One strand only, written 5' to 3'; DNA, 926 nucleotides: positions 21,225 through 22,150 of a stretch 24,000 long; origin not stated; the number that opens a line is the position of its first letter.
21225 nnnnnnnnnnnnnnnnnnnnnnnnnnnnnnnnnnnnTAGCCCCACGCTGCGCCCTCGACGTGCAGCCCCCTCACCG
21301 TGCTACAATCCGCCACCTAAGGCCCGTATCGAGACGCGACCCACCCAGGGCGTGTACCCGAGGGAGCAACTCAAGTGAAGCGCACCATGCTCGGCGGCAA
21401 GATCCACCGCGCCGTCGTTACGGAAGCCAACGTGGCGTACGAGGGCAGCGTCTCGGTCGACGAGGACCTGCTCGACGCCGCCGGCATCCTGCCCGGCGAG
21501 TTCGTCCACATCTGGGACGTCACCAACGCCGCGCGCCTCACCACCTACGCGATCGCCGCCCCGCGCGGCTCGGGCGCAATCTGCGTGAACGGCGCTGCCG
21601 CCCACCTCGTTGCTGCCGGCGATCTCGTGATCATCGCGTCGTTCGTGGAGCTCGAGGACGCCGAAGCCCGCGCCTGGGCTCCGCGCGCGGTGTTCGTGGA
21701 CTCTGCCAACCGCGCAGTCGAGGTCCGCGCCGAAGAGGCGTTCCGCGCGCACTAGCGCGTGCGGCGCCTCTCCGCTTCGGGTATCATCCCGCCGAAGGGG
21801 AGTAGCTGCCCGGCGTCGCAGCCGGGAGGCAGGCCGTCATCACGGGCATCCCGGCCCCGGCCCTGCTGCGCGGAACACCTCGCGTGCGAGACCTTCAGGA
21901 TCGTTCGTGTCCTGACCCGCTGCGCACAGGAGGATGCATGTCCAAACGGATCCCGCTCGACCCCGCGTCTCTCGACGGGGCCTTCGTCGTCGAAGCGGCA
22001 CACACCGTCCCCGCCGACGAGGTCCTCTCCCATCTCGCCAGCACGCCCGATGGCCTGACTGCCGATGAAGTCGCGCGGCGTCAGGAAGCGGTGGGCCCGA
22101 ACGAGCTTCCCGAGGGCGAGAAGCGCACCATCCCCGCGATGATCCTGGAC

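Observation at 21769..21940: Mn2+ (yybP-ykoY) riboswitch-like leader controlling a P2-type ATPase, with a possible SD-sequestering platform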

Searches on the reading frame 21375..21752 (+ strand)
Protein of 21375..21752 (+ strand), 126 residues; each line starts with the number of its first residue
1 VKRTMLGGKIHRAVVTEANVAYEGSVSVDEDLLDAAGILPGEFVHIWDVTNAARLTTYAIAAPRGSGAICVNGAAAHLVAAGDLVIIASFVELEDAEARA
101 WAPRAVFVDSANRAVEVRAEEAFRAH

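Call 30: search_protein_families(library=pfam, proteins=[window:21375-21752:+])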
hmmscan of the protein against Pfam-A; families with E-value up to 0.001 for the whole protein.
window:21375-21752:+ (126 aa): 1 family
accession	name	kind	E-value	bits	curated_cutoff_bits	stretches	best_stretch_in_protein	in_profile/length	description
PF02261.22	Asp_decarbox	-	1.2e-45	154.6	25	1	1-114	1-114/115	Aspartate decarboxylase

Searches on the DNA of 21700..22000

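Call 4: search_rna_families(source=window, start=21700, end=22000, threshold=evalue, max_evalue=10, show_alignments=5)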
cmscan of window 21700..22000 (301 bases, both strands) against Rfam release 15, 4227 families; matches with E-value up to 10: 2.
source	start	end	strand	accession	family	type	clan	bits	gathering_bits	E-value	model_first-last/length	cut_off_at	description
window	21809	21826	-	RF01519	CC0196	Gene; sRNA;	-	10.9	35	5.8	36-53/58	no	Caulobacter sRNA CC0196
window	21844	21857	+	RF01716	PhotoRC-I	Cis-reg;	-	9.7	45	6.3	6-19/44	no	PhotoRC-I RNA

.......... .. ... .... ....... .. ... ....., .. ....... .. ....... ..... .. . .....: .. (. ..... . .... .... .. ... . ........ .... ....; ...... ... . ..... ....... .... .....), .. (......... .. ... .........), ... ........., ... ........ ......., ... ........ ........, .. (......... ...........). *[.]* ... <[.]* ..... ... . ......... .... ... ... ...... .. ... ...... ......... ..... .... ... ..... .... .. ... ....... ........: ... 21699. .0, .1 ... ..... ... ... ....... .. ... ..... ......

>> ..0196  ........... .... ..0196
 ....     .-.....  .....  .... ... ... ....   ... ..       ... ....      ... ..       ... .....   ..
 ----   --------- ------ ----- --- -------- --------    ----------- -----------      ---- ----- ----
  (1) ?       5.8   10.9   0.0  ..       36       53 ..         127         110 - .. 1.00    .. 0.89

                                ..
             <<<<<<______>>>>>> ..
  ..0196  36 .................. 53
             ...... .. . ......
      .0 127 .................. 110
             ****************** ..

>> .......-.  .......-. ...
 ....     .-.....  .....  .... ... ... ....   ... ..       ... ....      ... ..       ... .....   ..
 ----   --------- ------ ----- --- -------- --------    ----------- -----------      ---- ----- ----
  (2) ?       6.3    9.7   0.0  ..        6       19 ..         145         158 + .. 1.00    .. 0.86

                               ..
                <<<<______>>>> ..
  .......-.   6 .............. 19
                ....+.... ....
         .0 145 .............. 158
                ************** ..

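Call 7: search_rna_families(source=window, start=21785, end=21905, threshold=evalue, max_evalue=10, show_alignments=5)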
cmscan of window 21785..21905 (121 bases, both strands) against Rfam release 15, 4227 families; matches with E-value up to 10: 6.
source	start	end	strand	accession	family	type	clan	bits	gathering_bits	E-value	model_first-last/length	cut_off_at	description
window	21818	21869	+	RF03383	mir-1976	Gene; miRNA;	-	13.4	71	2.9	1-52/52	no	mir-1976 microRNA precursor family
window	21838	21901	-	RF03009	malK-III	Cis-reg;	-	11.3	50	4.7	1-94/94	no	malK-III RNA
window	21785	21898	-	RF02883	BcKCsr2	Gene; sRNA;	-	11.2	40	1.4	1-117/129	3'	Burkholderia sRNA 2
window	21809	21826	-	RF01519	CC0196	Gene; sRNA;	-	10.9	35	2.3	36-53/58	no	Caulobacter sRNA CC0196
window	21844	21857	+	RF01716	PhotoRC-I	Cis-reg;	-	9.7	45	2.5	6-19/44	no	PhotoRC-I RNA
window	21824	21848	-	RF01973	H19_2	Gene; lncRNA;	-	8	50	5.9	45-69/69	no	H19 conserved region 2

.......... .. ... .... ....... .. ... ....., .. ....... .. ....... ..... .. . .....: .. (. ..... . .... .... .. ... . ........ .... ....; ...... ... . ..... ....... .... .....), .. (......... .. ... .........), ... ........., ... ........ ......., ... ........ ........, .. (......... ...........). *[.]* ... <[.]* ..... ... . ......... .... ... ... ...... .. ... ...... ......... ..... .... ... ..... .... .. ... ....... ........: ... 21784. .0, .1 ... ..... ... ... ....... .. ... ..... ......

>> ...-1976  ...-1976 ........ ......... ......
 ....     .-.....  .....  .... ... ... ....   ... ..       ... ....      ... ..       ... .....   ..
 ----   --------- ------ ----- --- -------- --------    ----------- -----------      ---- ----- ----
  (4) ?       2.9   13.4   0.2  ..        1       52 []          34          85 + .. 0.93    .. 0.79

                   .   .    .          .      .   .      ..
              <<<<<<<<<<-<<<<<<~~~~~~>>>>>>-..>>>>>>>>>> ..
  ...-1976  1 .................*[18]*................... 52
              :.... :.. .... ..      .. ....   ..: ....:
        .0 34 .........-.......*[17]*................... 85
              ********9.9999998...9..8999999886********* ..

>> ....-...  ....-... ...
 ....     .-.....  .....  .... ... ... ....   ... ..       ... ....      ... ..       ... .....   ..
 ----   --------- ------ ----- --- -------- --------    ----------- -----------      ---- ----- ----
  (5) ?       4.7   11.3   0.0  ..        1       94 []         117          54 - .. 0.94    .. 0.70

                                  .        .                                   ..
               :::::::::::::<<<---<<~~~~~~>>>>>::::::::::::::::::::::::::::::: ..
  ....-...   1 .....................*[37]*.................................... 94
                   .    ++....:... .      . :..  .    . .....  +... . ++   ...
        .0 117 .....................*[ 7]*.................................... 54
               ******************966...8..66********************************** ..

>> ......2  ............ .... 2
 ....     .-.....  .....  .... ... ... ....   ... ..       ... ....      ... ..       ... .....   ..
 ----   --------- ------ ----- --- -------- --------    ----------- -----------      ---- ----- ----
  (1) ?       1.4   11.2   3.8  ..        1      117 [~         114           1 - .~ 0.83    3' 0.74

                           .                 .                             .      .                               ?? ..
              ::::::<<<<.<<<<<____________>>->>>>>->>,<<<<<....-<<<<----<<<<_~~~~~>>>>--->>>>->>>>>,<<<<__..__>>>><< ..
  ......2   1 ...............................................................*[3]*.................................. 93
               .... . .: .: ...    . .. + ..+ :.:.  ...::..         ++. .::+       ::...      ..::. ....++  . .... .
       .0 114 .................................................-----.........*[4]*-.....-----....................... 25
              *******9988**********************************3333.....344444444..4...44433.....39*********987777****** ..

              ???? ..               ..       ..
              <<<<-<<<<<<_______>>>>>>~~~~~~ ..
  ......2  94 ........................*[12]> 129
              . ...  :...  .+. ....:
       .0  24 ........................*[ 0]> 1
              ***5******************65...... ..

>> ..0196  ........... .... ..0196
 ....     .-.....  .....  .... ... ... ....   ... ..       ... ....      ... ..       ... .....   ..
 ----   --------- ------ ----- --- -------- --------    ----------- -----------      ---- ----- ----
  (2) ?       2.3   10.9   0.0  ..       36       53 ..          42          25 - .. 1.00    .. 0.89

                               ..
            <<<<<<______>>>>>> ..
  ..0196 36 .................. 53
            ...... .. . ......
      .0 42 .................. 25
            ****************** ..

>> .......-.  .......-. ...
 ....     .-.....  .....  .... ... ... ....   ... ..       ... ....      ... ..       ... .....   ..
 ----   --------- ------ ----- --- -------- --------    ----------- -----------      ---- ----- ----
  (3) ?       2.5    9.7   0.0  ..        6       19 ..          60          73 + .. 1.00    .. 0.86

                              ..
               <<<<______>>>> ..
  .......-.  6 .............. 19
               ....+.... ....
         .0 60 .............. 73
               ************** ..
